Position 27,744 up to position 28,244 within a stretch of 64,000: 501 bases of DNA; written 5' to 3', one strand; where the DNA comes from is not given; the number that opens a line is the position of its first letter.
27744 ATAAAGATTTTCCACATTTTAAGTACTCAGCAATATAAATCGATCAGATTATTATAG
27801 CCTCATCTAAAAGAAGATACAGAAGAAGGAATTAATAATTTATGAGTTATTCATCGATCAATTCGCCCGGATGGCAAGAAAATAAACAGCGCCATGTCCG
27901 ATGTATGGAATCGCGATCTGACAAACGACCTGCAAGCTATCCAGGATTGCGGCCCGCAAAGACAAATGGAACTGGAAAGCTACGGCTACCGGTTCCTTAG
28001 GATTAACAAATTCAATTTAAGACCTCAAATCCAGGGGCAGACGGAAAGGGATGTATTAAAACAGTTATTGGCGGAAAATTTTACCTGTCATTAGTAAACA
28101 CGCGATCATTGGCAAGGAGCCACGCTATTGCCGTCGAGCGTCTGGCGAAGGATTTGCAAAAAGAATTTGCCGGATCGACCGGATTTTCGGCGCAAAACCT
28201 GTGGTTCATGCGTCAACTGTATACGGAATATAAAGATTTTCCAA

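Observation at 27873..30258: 57-nt near-perfect direct repeats exactly 2300 bp apart bracket the fic module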

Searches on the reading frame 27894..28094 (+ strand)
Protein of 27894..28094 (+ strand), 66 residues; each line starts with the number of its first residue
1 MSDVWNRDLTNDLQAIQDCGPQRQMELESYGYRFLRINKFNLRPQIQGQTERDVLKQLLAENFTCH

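Call 5: search_protein_families(library=pfam, proteins=[window:27894-28094:+], max_evalue=0.01)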
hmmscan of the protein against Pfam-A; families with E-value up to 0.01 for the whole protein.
window:27894-28094:+ (66 aa): 0 families

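Call 11: search_protein_families(library=ncbifam, proteins=[window:27894-28094:+], max_evalue=1)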
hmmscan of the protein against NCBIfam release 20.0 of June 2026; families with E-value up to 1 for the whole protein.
window:27894-28094:+ (66 aa): 0 families
